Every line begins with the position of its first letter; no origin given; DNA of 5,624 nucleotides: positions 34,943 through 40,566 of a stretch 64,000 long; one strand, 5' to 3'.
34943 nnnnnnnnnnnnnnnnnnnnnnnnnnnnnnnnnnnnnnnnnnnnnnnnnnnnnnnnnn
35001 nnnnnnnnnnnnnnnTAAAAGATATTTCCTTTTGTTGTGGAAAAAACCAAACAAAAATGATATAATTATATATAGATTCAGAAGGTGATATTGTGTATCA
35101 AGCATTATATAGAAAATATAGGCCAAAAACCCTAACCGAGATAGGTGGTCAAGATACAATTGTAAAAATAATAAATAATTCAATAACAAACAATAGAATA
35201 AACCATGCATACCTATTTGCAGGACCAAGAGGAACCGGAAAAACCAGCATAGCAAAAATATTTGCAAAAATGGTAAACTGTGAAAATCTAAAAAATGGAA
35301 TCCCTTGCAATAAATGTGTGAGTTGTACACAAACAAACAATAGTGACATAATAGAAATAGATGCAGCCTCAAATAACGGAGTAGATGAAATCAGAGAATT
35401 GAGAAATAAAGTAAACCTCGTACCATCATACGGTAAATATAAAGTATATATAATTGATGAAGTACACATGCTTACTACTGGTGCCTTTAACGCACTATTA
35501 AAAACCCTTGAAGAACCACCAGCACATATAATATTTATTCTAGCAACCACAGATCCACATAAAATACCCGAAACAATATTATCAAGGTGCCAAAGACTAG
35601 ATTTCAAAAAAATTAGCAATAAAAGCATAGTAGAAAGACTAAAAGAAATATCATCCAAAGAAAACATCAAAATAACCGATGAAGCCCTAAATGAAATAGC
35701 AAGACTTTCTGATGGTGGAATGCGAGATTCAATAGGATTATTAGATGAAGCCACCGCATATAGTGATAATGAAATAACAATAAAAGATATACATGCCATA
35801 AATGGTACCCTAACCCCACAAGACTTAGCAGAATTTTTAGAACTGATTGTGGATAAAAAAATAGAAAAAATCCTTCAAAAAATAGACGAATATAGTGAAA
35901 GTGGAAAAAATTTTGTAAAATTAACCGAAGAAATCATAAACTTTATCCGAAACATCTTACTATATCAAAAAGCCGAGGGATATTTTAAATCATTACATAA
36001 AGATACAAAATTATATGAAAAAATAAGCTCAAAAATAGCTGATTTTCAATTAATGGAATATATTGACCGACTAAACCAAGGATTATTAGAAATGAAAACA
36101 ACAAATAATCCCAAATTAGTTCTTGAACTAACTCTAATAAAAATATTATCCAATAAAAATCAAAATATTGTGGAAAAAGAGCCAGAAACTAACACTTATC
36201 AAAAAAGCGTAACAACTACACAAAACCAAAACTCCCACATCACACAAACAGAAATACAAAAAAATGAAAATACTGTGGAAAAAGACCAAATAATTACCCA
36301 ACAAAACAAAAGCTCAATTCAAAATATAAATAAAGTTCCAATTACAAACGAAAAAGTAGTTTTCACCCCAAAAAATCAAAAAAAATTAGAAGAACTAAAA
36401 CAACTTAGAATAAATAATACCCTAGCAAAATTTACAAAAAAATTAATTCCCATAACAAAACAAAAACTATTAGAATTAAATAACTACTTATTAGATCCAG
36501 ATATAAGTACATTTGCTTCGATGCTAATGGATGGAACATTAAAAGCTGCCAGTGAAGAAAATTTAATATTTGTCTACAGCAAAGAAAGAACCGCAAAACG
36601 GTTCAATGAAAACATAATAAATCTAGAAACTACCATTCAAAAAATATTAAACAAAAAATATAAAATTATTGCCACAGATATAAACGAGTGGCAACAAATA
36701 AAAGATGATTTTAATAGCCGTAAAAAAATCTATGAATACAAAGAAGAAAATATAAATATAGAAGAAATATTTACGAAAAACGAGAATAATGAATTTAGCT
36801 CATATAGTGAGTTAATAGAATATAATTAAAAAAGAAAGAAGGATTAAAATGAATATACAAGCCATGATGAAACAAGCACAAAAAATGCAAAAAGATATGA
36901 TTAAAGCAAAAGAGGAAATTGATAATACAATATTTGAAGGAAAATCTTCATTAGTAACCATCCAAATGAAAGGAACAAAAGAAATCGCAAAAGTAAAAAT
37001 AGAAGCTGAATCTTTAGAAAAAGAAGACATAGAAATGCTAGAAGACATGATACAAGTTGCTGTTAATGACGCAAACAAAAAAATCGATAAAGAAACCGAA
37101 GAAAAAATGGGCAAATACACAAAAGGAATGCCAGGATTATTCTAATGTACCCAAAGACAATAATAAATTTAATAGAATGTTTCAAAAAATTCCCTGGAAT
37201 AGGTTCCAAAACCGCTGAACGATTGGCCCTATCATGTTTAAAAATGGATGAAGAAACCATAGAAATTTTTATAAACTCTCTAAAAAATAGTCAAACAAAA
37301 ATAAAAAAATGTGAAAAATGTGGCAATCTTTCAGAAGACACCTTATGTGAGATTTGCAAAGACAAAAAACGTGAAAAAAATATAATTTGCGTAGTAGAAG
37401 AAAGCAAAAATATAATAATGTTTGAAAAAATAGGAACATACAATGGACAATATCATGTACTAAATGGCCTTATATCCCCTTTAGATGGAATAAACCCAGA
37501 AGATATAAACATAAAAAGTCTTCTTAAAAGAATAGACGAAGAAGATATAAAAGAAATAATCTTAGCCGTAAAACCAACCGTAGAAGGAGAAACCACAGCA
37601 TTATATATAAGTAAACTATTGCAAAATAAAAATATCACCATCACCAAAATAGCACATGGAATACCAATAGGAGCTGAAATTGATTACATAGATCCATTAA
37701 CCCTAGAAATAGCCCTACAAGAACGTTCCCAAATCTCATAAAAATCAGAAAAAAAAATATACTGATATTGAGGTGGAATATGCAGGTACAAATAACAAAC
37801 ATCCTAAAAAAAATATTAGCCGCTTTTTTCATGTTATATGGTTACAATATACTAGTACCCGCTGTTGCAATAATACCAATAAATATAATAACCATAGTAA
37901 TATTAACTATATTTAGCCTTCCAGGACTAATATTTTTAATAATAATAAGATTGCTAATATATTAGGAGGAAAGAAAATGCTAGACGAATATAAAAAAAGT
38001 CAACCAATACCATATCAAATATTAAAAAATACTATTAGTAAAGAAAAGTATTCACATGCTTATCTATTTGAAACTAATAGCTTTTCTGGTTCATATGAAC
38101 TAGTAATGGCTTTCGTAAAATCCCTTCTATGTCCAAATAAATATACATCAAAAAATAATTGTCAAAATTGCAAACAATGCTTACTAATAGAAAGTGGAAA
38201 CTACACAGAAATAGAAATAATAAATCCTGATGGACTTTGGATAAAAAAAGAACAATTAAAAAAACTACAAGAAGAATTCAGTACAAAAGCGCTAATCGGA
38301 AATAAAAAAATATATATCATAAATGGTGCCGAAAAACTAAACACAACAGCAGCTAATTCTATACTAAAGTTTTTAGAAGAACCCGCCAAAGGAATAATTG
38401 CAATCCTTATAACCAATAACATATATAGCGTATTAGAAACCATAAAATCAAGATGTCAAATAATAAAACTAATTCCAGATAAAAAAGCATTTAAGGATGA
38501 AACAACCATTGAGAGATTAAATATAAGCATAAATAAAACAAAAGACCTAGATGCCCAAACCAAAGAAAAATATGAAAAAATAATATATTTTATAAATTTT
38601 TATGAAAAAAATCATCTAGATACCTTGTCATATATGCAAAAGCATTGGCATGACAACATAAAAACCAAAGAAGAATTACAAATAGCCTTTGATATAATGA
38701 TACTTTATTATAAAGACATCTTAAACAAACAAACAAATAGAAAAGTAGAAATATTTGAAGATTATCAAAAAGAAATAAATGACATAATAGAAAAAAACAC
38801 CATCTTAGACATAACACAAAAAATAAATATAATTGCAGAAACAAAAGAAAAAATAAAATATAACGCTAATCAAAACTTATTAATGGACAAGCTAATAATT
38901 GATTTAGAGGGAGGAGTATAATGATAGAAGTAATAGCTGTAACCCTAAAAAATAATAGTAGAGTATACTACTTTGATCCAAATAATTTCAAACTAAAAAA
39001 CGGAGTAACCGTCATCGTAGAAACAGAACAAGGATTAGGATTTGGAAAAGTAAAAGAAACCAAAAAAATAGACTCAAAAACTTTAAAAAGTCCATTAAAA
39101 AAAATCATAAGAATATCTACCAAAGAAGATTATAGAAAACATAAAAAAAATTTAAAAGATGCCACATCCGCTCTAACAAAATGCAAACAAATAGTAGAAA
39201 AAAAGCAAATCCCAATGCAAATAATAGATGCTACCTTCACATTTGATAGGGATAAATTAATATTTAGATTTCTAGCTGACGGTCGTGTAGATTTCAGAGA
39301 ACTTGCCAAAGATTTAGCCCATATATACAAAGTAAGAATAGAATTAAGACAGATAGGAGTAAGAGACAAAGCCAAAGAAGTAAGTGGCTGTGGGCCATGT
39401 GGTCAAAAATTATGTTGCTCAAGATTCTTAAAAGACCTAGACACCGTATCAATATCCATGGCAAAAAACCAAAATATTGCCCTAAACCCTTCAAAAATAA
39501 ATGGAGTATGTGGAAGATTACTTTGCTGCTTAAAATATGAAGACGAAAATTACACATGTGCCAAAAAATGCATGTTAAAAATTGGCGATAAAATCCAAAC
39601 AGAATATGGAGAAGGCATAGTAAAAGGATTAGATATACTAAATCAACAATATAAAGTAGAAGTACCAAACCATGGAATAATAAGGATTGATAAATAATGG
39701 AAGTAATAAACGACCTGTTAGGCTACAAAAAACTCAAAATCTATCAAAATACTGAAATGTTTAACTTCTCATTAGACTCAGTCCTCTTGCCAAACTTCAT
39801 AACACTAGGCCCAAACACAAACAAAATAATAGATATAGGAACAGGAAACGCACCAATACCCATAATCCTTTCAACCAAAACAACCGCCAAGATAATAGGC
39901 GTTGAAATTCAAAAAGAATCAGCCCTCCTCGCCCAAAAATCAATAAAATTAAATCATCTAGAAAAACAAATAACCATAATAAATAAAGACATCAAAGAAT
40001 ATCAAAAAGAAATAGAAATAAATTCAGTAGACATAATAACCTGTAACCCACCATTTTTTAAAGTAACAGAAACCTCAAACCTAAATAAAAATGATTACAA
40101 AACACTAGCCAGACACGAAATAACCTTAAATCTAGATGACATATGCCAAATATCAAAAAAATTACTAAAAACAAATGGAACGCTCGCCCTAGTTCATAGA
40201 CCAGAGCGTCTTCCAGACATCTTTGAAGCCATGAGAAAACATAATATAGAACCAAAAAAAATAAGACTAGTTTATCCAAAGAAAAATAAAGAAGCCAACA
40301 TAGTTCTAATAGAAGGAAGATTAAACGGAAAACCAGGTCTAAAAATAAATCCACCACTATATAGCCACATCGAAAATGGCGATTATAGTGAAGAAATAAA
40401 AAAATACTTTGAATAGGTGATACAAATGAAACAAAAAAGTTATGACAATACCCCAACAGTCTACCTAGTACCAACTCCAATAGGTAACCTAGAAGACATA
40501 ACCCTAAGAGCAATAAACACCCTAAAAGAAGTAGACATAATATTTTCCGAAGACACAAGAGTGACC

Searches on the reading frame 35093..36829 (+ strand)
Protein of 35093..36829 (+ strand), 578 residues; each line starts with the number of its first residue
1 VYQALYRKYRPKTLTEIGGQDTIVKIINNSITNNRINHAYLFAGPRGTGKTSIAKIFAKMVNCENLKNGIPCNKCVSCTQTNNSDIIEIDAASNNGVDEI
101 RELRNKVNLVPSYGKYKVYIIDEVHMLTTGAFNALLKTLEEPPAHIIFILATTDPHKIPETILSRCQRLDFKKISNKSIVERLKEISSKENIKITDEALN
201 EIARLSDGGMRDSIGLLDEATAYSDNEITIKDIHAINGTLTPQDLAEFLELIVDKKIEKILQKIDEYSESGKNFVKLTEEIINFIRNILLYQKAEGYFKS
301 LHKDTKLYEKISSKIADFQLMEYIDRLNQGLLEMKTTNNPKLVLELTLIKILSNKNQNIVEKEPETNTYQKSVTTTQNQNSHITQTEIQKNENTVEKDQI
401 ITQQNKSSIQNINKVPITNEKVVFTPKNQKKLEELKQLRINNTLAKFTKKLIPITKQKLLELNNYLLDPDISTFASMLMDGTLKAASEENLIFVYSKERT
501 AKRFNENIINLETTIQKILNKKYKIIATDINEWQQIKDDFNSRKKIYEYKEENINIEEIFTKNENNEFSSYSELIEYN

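Call 9: search_protein_families(library=pfam, proteins=[window:35093-36829:+])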
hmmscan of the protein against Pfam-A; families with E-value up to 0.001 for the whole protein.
window:35093-36829:+ (578 aa): 12 families
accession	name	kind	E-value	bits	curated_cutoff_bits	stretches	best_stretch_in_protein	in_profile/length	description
PF13177.12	DNA_pol3_delta2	-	1.2e-46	159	27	1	20-174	2-160/161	DNA polymerase III, delta subunit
PF00004.35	AAA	-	2.5e-14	54.3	21.2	1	41-168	2-125/131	ATPase family associated with various cellular activities (AAA)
PF22608.2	DNAX_ATPase_lid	-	1.7e-10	41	27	1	179-225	2-48/49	DNA polymerase III clamp loader subunit, ATPase lid domain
PF12169.13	DNA_pol3_gamma3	-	7.1e-09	36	24.4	1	230-354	3-130/143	DNA polymerase III subunits gamma and tau domain III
PF21960.2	RCF1-5-like_lid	-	5.2e-06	26.8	27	1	182-216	2-37/43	RCF1/5-like, AAA+ ATPase lid domain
PF13245.12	AAA_19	-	1.1e-05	26.1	25.1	0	40-149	15-123/134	AAA domain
PF07728.20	AAA_5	-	1.2e-05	25.7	22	1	41-143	3-94/139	AAA domain (dynein-related subfamily)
PF05496.18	RuvB_N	-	2e-05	24.9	27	0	10-64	2-60/159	Holliday junction DNA helicase RuvB P-loop domain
PF13401.12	AAA_22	-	6e-05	23.8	27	1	41-150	9-120/130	AAA domain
PF13604.12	AAA_30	-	9.4e-05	22.7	27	1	41-149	22-122/191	AAA domain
PF12775.13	AAA_7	-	0.00017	21.6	25.8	1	36-132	32-117/181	P-loop containing dynein motor region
PF13173.12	AAA_14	-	0.00023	21.6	27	0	38-142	3-88/129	AAA domain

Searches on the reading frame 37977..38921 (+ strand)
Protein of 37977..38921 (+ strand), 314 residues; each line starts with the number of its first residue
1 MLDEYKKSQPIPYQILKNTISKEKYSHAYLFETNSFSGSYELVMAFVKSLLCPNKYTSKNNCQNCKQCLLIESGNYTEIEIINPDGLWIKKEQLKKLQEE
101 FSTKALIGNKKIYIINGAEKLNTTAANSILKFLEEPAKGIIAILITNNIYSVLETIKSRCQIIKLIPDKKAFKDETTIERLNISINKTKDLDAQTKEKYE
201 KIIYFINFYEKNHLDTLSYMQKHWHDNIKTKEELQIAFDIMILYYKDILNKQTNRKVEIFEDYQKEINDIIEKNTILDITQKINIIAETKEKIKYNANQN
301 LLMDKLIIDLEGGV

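Call 17: search_protein_families(library=pfam, proteins=[window:37977-38921:+])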
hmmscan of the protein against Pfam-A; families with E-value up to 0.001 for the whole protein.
window:37977-38921:+ (314 aa): 1 family
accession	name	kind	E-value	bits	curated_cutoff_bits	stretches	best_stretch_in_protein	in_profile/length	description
PF13177.12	DNA_pol3_delta2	-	1.1e-49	169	27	1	10-167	3-159/161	DNA polymerase III, delta subunit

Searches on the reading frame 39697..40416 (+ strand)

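Call 69: search_protein_families(library=pfam, proteins=[window:39697-40416:+])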
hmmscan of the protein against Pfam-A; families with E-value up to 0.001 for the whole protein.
window:39697-40416:+ (239 aa): 9 families
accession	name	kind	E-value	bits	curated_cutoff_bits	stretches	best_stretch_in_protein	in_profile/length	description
PF05175.20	MTS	-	8.6e-11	42.2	23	1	30-127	23-115/170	Methyltransferase small domain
PF13847.12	Methyltransf_31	-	1.3e-08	35.1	27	1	42-167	5-111/145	Methyltransferase domain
PF05971.18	Methyltransf_10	-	1.2e-07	31.8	23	1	39-142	101-210/299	RNA methyltransferase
PF02475.24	TRM5-TYW2_MTfase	-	5.4e-07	30.1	28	1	42-111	38-108/164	TRM5/TYW2 methyltransferase domain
PF12847.13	Methyltransf_18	-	1.1e-05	26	27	1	39-111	13-86/151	Methyltransferase domain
PF06325.19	PrmA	-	1.9e-05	24.8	22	1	40-117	161-233/296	Ribosomal protein L11 methyltransferase (PrmA)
PF02384.22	N6_Mtase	-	3.6e-05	23.7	20.4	1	62-169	76-185/311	N-6 DNA Methylase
PF01170.24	UPF0020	-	0.00022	21.4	22.3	1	60-138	73-149/197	RMKL-like, methyltransferase domain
PF09445.16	Methyltransf_15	-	0.0004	20.4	22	1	60-202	19-157/165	RNA cap guanine-N2 methyltransferase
